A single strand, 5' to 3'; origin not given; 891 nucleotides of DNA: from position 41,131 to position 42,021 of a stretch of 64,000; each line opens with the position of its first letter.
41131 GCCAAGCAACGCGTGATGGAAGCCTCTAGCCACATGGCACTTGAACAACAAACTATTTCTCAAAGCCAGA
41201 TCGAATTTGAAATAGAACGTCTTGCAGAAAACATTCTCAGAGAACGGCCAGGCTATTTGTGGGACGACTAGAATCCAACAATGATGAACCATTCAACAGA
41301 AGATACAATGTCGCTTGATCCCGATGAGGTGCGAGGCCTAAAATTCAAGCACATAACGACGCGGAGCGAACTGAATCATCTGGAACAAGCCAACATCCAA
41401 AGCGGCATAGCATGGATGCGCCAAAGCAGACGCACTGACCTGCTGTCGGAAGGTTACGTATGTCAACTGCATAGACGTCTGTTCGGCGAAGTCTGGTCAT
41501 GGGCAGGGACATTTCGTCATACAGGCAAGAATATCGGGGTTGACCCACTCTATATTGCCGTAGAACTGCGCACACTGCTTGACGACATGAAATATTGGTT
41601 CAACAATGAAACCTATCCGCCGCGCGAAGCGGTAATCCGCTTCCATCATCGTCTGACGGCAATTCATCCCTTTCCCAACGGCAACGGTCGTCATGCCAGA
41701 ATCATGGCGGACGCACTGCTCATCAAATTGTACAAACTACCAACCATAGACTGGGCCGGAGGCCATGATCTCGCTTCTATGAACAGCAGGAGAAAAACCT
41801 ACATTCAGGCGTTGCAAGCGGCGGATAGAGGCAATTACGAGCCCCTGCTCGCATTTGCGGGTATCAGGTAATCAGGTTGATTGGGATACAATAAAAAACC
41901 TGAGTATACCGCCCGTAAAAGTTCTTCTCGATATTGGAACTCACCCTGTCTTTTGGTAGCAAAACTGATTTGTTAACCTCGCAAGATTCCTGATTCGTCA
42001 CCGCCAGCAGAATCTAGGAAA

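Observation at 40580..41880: Low-GC 'mobile mystery protein A/B' (HTH + Fic) islet inserted inside a peptidoglycan-recycling gene set, 1.2 kb from tRNA-Gly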

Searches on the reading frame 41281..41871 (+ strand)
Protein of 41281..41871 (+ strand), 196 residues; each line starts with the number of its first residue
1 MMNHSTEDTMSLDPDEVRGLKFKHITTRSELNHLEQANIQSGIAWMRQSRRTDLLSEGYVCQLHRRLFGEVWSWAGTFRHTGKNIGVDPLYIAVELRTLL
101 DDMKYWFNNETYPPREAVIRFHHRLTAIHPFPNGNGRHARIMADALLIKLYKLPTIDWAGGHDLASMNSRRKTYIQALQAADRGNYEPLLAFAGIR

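Call 4: search_protein_families(library=pfam, proteins=[window:41281-41871:+], max_evalue=0.01)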
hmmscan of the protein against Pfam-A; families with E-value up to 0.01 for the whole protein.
window:41281-41871:+ (196 aa): 1 family
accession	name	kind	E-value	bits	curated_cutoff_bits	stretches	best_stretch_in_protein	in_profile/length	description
PF02661.23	Fic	-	1.2e-13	52.1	24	1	55-147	2-93/93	Fic/DOC family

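Call 5: search_protein_families(library=ncbifam, proteins=[window:41281-41871:+], max_evalue=0.01)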
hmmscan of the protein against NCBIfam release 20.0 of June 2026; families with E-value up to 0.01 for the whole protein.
window:41281-41871:+ (196 aa): 6 families
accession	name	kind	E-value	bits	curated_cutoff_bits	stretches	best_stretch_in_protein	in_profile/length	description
TIGR02613.1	mob_myst_B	hypoth_equivalog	1.1e-79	266.6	124.4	1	11-193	3-185/186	mobile mystery protein B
NF046029.1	ProtAdlyltaseNmFic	equivalog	3.3e-07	30.2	230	1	61-159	33-126/177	protein adenylyltransferase Fic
NF007672.0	PRK10347.1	equivalog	3.5e-06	26.9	181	1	58-151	57-158/200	putative adenosine monophosphate-protein transferase Fic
NF046030.1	ProtAdlyltaseSoFic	equivalog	5.6e-05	22.3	550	1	95-152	158-218/361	protein adenylyltransferase Fic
NF045983.1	ProtAdnltaseVbhT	equivalog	6.5e-05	22.2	800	0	58-80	57-79/419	type II toxin-antitoxin system protein adenylyltransferase VbhT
NF041381.1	XopAC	subfamily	0.0031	16.3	450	1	96-149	352-413/451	XopAC/AvrAC family type III secretion system effector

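Call 7: search_protein_families(library=padloc, proteins=[window:41281-41871:+], max_evalue=0.01)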
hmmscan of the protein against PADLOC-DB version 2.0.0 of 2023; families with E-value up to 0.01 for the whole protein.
window:41281-41871:+ (196 aa): 9 families
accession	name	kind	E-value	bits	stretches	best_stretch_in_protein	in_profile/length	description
PDLC04839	PDC-S04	-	1.2e-22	78.6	1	23-190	26-195/205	-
PDLC04838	PDC-S04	-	5.3e-18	63.6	1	24-189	32-194/209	-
PDLC03963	SoFic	-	2.6e-15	54.7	1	29-192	92-255/361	-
PDLC04837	PDC-S04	-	2.6e-09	34.7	1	59-191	89-218/234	-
PDLC04836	PDC-S04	-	1e-08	32.7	1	53-143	87-183/244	-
PDLC04842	PDC-S04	-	3.2e-07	28.3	1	60-159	47-141/202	-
PDLC04840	PDC-S04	-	4.7e-07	27.8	1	51-156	70-183/227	-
PDLC04841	PDC-S04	-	4.7e-07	27.7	1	61-160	146-240/292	-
PDLC04966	PDC-S24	-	0.0013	15.7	1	39-149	216-338/497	-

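Call 9: search_solved_structures(query=window:41281-41871:+, max_evalue=0.01, show_alignments=3)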
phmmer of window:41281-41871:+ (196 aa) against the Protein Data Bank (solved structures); distinct sequences matched with E-value up to 0.01: 44.
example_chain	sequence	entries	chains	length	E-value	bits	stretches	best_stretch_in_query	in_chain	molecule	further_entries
5jj6_A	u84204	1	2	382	1.3e-08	37.9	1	49-150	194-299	Adenosine monophosphate-protein transferase FICD homolog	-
5jj7_A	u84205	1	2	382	1.3e-08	37.9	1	49-150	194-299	Adenosine monophosphate-protein transferase FICD homolog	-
9yz5_A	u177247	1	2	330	1.8e-08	37.5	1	59-192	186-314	Protein adenylyltransferase FICD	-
6i7h_A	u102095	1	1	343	2e-08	37.3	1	58-192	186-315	Adenosine monophosphate-protein transferase FICD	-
4u0s_A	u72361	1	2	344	2.1e-08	37.3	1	58-192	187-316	Adenosine monophosphate-protein transferase FICD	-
6i7g_A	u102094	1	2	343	2.1e-08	37.3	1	58-192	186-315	Adenosine monophosphate-protein transferase FICD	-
4u04_A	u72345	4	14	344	2.1e-08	37.2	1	58-192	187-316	Adenosine monophosphate-protein transferase FICD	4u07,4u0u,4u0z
6i7i_A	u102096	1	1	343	2.2e-08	37.2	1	58-192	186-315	Adenosine monophosphate-protein transferase FICD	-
6i7j_A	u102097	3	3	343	2.3e-08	37.1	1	58-192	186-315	Adenosine monophosphate-protein transferase FICD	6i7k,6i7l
6zmd_B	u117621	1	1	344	1.1e-07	35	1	59-192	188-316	Protein adenylyltransferase FICD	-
7b7z_A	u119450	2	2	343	5.7e-07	32.6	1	58-192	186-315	Protein adenylyltransferase FICD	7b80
2vza_A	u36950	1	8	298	9.7e-07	31.8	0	46-81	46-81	CELL FILAMENTATION PROTEIN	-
5nh2_A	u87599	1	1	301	1e-06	31.8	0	46-81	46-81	Adenosine monophosphate-protein transferase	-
2jk8_A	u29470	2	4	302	1e-06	31.8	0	46-81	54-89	PUTATIVE CELL FILAMENTATION PROTEIN (BEPA PROTEIN) | CELL FILAMENTATION PROTEIN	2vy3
4x2e_A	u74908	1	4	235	1.4e-06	31.3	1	86-191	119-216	Fic family protein putative filamentation induced by cAMP protein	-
7cb8_A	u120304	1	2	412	0.0097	18.8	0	71-190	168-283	Fic-domain containing protein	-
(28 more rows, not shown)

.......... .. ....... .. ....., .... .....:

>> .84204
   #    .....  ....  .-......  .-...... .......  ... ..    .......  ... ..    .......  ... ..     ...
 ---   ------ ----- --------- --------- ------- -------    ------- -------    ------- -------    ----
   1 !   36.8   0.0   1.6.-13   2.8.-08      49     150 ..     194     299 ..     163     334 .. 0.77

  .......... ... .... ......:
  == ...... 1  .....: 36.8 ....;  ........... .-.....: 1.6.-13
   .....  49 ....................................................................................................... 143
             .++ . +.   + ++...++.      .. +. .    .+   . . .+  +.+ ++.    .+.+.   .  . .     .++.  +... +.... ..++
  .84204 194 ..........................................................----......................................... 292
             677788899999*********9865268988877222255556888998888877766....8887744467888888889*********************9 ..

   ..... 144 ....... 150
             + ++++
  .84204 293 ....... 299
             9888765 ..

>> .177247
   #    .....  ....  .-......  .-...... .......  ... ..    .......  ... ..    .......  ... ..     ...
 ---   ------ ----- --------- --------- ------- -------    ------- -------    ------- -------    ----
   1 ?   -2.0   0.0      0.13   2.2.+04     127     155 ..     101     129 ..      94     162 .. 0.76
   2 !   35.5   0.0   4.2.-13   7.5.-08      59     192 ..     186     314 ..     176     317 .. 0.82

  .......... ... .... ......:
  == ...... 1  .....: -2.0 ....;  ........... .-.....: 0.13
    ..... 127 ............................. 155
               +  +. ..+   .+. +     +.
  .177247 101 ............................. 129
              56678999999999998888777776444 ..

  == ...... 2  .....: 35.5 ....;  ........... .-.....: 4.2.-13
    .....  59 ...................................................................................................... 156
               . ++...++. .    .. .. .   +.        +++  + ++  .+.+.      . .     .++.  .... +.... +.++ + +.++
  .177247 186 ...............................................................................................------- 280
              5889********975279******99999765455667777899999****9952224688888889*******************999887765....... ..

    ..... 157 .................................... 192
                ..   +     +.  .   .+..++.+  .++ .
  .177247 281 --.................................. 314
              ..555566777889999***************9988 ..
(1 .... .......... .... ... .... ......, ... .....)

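Call 11: find_homologous_proteins(query=window:41281-41871:+, max_evalue=0.00001)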
Query window:41281-41871:+ (196 aa): 7939 proteins with E <= 0.00001 among 8000 candidates; the best 120 are listed.
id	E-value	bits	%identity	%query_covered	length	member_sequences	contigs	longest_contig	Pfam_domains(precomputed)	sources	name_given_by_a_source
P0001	1.1e-131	454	100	100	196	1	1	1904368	PF02661.24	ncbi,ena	-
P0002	1.5e-123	428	93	100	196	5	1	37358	PF02661.24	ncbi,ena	-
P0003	1.9e-119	414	91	99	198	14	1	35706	PF02661.24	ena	-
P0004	6.2e-112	390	85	99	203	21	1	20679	PF02661.24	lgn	-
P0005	4.2e-111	387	86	99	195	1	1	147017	PF02661.24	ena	-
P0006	1.7e-109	382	85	99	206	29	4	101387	PF02661.24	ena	-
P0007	1.1e-107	376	83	99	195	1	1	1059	PF02661.24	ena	-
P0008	1.4e-107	376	83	99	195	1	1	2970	PF02661.24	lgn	-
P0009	4.8e-107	374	83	99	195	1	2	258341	PF02661.24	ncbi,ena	-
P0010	9.1e-107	373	83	99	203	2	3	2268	PF02661.24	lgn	-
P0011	8.7e-106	370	82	99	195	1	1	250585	PF02661.24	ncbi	-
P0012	8.2e-105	367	82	99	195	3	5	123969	PF02661.24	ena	-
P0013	4.1e-102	358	81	99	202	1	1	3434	PF02661.24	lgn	-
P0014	6.8e-101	354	79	99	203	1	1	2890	PF02661.24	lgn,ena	-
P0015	1.6e-98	346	76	99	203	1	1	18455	PF02661.24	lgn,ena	-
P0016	8.5e-98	344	75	99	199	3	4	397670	PF02661.24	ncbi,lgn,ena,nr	ncbi:MAG: mobile mystery protein B [Rhodospirillales bacterium]|nr:mobile mystery protein B [Alphapr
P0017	8.5e-96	337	74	99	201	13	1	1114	PF02661.24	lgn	-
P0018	2.9e-95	336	73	99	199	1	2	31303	PF02661.24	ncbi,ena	-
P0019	3.5e-93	329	73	99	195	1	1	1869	PF02661.24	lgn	-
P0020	1.1e-92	327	74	94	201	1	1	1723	PF02661.24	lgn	-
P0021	3.8e-92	325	71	96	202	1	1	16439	PF02661.24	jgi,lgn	jgi:Fic-DOC domain mobile mystery protein B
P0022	7.9e-92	324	69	100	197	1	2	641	PF02661.24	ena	-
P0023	1.3e-91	324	74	94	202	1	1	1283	PF02661.24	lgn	-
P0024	3.1e-91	322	71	99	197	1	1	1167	PF02661.24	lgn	-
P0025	5.5e-91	322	71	99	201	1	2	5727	PF02661.24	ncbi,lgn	-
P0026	2.5e-90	319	72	97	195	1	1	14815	PF02661.24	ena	-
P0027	6.0e-90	318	72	93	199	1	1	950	PF02661.24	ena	-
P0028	7.9e-90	318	72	94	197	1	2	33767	PF02661.24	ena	-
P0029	1.7e-89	317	67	99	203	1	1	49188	PF02661.24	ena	-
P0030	6.1e-89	315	71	96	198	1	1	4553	PF02661.24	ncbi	-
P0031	1.7e-88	313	71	94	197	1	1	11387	PF02661.24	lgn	-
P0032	5.4e-88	312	69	94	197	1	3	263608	PF02661.24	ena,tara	tara:strand:+ start:509 stop:1102 length:594 start_codon:yes stop_codon:yes gene_type:complete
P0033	8.0e-88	311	67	94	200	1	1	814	PF02661.24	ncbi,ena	-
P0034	9.8e-88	311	71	94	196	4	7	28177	PF02661.24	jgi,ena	-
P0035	9.8e-88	311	70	96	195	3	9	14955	PF02661.24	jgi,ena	-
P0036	1.2e-87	311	70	96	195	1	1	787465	PF02661.24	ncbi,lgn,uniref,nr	ncbi:mobile mystery protein B [Eilatimonas milleporae]|uniref:Fic-DOC domain mobile mystery protein 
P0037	3.1e-87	309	69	96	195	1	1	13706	PF02661.24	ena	-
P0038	5.4e-87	309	69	96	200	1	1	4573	PF02661.24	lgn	-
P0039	6.1e-87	308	70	96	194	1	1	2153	PF02661.24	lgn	-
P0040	6.3e-86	305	67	98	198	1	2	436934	PF02661.24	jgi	jgi:Fic-DOC domain mobile mystery protein B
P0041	9.5e-86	304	68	96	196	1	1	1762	PF02661.24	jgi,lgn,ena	-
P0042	1.6e-85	304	70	94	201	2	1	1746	PF02661.24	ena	-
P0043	2.1e-85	303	70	94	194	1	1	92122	PF02661.24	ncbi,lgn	-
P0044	2.3e-85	303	71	93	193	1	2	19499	PF02661.24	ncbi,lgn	-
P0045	5.2e-85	302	68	96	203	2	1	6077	PF02661.24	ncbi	-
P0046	1.7e-84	300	70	96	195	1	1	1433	PF02661.24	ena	-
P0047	2.5e-84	300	68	94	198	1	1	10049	PF02661.24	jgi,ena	-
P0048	3.6e-84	299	65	96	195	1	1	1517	PF02661.24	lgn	-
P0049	3.8e-84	299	86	77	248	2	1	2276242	PF02661.24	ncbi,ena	-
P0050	1.3e-83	298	66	96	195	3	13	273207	PF02661.24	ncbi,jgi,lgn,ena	-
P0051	4.8e-83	296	66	97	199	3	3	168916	PF02661.24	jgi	-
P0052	6.6e-83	295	65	99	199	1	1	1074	PF02661.24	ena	-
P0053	7.6e-83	295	68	94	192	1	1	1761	PF02661.24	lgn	-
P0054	1.4e-82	294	66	95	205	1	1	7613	PF02661.24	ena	-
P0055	1.5e-82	294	66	96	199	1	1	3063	PF02661.24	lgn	-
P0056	2.0e-82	294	69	93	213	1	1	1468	PF02661.24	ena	-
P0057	2.2e-82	294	67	97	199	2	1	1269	PF02661.24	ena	-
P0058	3.2e-82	293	65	96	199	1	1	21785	PF02661.24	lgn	-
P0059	3.3e-82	293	63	99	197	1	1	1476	PF02661.24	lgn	-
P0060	3.5e-82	293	66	95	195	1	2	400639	PF02661.24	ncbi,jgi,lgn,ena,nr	ncbi:MAG: cell filamentation protein Fic [Rhodospirillaceae bacterium]|nr:MAG: cell filamentation pr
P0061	4.5e-82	292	65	97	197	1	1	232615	PF02661.24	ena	-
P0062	5.0e-82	292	63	98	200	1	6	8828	PF02661.24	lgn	-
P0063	6.0e-82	292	63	96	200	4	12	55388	PF02661.24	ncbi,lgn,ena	-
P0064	6.2e-82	292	64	97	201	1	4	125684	PF02661.24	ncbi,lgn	-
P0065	6.9e-82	292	66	96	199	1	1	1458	PF02661.24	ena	-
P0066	7.7e-82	292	68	96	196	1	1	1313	PF02661.24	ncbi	-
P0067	9.6e-82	291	63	98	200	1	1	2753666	PF02661.24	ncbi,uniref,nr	ncbi:mobile mystery protein B [Methylotenera sp. N17]|uniref:mobile mystery protein B n=1 Tax=Methyl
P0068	1.0e-81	291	65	93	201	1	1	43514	PF02661.24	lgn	-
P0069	1.1e-81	291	65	97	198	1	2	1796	PF02661.24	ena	-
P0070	1.2e-81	291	65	99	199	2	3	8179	PF02661.24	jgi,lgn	jgi:Fic-DOC domain mobile mystery protein B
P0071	1.3e-81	291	65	97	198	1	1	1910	PF02661.24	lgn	-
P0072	2.0e-81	290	64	96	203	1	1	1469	PF02661.24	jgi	jgi:Fic-DOC domain mobile mystery protein B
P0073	2.2e-81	290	65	99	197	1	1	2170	PF02661.24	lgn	-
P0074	3.4e-81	290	66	95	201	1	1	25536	PF02661.24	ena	-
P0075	3.7e-81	289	63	96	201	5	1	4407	PF02661.24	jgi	-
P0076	4.3e-81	289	63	99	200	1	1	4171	PF02661.24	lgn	-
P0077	5.4e-81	289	63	96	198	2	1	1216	PF02661.24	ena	-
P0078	5.5e-81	289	63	99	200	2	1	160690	PF02661.24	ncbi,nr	ncbi:MAG: mobile mystery protein B [Nitrospirales bacterium]|nr:mobile mystery protein B [Nitrospira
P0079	6.9e-81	289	64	95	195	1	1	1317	PF02661.24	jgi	-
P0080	7.1e-81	289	63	96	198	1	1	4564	PF02661.24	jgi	-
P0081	8.5e-81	288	64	97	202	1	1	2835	PF02661.24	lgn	-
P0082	8.9e-81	288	64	96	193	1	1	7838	PF02661.24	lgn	-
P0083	1.2e-80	288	64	96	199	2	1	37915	PF02661.24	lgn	-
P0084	1.4e-80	288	63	96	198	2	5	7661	PF02661.24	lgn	-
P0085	1.6e-80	287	64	99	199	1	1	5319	PF02661.24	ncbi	ncbi:MAG: mobile mystery protein B [Thermodesulfobacteriota bacterium]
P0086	1.7e-80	287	62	98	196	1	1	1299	PF02661.24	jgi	jgi:Fic-DOC domain mobile mystery protein B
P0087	1.7e-80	287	63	98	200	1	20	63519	PF02661.24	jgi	jgi:Fic-DOC domain mobile mystery protein B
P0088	1.8e-80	287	65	96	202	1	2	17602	PF02661.24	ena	-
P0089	2.3e-80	287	64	97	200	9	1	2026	PF02661.24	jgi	jgi:Fic-DOC domain mobile mystery protein B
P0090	3.7e-80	286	63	96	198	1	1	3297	PF02661.24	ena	-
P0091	3.7e-80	286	64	94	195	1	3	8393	PF02661.24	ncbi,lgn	-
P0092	4.1e-80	286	66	97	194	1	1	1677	PF02661.24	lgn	-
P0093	4.6e-80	286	64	97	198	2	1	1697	PF02661.24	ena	-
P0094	4.8e-80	286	62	99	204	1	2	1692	PF02661.24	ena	-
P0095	5.0e-80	286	64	98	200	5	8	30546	PF02661.24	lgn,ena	-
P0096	5.3e-80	286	63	94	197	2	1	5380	PF02661.24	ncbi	ncbi:MAG: mobile mystery protein B [Parvibaculaceae bacterium]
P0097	5.9e-80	286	64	97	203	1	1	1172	PF02661.24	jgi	jgi:Fic-DOC domain mobile mystery protein B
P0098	6.4e-80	285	65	94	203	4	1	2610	PF02661.24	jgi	jgi:Fic-DOC domain mobile mystery protein B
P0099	7.0e-80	285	63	97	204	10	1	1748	PF02661.24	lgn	-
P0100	7.1e-80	285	66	94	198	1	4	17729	PF02661.24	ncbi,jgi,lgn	jgi:Fic-DOC domain mobile mystery protein B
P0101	8.6e-80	285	66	96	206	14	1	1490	PF02661.24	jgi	-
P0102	1.0e-79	285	63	97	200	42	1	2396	PF02661.24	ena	-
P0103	1.1e-79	285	65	96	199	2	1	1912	PF02661.24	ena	-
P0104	1.1e-79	285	63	95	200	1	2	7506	PF02661.24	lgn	-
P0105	1.1e-79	285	64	94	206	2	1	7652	PF02661.24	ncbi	-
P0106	1.5e-79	284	64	93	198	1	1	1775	PF02661.24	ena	-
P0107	1.6e-79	284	64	95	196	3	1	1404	PF02661.24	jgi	jgi:Fic-DOC domain mobile mystery protein B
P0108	1.7e-79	284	63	97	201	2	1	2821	PF02661.24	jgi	jgi:Fic-DOC domain mobile mystery protein B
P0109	2.1e-79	284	64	97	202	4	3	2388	PF02661.24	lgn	-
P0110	2.3e-79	284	64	97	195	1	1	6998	PF02661.24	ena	-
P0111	2.6e-79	283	64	97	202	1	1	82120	PF02661.24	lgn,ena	-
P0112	2.9e-79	283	62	98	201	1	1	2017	PF02661.24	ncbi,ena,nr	ncbi:MAG TPA: mobile mystery protein B [Alphaproteobacteria bacterium]|nr:mobile mystery protein B [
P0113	3.0e-79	283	64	97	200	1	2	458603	PF02661.24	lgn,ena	-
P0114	3.1e-79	283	61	96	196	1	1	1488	PF02661.24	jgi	-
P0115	3.8e-79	283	63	95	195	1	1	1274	PF02661.24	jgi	-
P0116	3.9e-79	283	63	99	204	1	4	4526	PF02661.24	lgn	-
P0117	4.1e-79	283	64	96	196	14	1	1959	PF02661.24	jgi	jgi:Fic-DOC domain mobile mystery protein B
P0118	4.8e-79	283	65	96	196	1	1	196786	PF02661.24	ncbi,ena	-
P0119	4.9e-79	283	63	97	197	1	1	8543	PF02661.24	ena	-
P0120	5.0e-79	283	64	94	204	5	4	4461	PF02661.24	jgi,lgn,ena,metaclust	metaclust:\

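Call 21: search_dna_similar(query=window:41281-41868:+, collection=plasmids, mode=protein, max_evalue=1e-20, max_rows=30)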
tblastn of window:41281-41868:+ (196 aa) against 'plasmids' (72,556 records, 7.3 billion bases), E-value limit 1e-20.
Records with a match: 253; places in all: 256; records where one place covers at least 80% of the query: 250.
Best place of each record, by identity: <60% 253.
By first word of the organism name: Agrobacterium 99; Rhizobium 50; Coxiella 19; Sinorhizobium 17; Vibrio 17; Bradyrhizobium 12; Ensifer 7; Neorhizobium 5; Shewanella 3; Candidatus 3; and 18 more.
By predicted mobility (MOB-suite, as given by PLSDB): non-mobilizable 128; conjugative 100; mobilizable 25.
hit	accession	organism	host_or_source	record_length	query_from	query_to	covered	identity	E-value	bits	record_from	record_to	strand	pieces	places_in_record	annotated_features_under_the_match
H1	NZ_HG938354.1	Neorhizobium galegae bv. orientalis str. HAMBI 540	Galega orientalis root nodule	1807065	12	194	93%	58.5%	2e-65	224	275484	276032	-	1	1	record has no annotation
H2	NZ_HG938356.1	Neorhizobium galegae bv. officinalis bv. officinalis str. ...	Galega officinalis root nodule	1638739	12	194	93%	58.5%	2e-65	224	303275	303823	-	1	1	record has no annotation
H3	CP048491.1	Agrobacterium tumefaciens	walnut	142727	1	194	99%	53.1%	2e-64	221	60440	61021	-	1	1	mobile mystery protein B | mobile mystery protein A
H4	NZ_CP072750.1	Thiothrix fructosivorans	cell culture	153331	7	193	95%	52.7%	4e-60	209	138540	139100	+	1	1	mobile mystery protein B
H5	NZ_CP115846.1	Agrobacterium tumefaciens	willow,cell culture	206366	7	193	95%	52.6%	1e-52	187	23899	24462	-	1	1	mobile mystery protein B | DUF3991 and toprim domain-containing protein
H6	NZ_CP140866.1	Rhizobium leguminosarum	Trifolium pratense,whole organism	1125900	7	193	95%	52.6%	6e-52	185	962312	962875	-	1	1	record has no annotation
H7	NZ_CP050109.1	Rhizobium leguminosarum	Trifolium repens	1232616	7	193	95%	52.6%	6e-52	185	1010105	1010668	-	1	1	record has no annotation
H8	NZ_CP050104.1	Rhizobium leguminosarum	Trifolium repens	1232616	7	193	95%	52.6%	6e-52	185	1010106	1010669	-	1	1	record has no annotation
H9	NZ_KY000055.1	Agrobacterium rubi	-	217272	4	193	97%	51.3%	1e-52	187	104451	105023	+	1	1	mobile mystery protein B | DUF3991 and toprim domain-containing protein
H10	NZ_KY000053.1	Agrobacterium tumefaciens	-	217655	4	193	97%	51.3%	1e-52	187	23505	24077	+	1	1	mobile mystery protein B | DUF3991 and toprim domain-containing protein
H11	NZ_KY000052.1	Agrobacterium radiobacter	-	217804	4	193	97%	51.3%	1e-52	187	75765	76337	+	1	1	mobile mystery protein B | DUF3991 and toprim domain-containing protein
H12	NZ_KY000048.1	Rhizobium rhizogenes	-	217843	4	193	97%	51.3%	1e-52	187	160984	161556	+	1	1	mobile mystery protein B | DUF3991 and toprim domain-containing protein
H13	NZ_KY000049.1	Rhizobium rhizogenes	-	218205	4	193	97%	51.3%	1e-52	187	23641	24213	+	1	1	mobile mystery protein B | DUF3991 and toprim domain-containing protein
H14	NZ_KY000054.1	Agrobacterium radiobacter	-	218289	4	193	97%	51.3%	1e-52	187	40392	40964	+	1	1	mobile mystery protein B | DUF3991 and toprim domain-containing protein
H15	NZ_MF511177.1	Rhizobium rhizogenes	'Colt' cherry rootstock,Crown gall tumor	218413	4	193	97%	51.3%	1e-52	187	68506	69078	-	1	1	mobile mystery protein B | DUF3991 and toprim domain-containing protein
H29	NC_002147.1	Agrobacterium tumefaciens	-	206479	7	193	95%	52.1%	1e-52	187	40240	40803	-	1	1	mobile mystery protein B | DUF3991 and toprim domain-containing protein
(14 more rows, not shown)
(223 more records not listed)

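Call 22: search_dna_similar(query=window:41281-41868:+, collection=phages, mode=protein, max_evalue=1e-10, max_rows=20)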
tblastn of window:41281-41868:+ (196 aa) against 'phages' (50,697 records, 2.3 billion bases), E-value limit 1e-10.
No match.

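Call 23: get_annotated_region(hit=H3, flank=5000)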
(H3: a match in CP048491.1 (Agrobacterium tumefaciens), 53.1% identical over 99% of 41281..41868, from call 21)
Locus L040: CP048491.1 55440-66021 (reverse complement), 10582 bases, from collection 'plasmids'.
description: Agrobacterium tumefaciens strain Tul002 plasmid pAt, complete sequence
organism: Agrobacterium tumefaciens (NCBI taxid 358)
taxonomy: Bacteria; Pseudomonadota; Alphaproteobacteria; Hyphomicrobiales; Rhizobiaceae; Agrobacterium; Agrobacterium tumefaciens
host: -; source: walnut; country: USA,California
typing (MOB-suite, as given by PLSDB): conjugative; relaxase MOBQ; mating-pair formation MPF_T
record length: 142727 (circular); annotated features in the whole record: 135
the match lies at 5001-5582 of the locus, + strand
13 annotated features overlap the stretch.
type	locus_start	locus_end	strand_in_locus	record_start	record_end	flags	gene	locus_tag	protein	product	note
CDS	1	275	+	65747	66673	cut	-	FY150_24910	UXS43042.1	DUF1738 domain-containing protein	-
CDS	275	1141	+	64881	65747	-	-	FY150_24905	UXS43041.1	hypothetical protein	-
CDS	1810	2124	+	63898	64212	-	-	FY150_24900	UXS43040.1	DUF736 domain-containing protein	-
CDS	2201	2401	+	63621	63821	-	-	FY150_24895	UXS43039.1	hypothetical protein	-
CDS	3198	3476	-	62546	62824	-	-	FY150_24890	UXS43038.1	HU family DNA-binding protein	-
CDS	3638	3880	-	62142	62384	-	-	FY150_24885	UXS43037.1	WGR domain-containing protein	-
CDS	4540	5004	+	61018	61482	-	-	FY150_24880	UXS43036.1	mobile mystery protein A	-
CDS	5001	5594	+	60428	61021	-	-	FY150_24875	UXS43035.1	mobile mystery protein B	-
CDS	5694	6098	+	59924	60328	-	-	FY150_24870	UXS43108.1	hypothetical protein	-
CDS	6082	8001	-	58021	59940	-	traG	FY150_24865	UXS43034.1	Ti-type conjugative transfer system protein TraG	-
CDS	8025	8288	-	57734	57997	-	-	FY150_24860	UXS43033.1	conjugal transfer protein TraD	-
CDS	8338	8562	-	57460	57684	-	-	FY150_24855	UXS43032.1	pilus assembly protein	-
CDS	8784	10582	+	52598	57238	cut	traA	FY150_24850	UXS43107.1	Ti-type conjugative transfer relaxase TraA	-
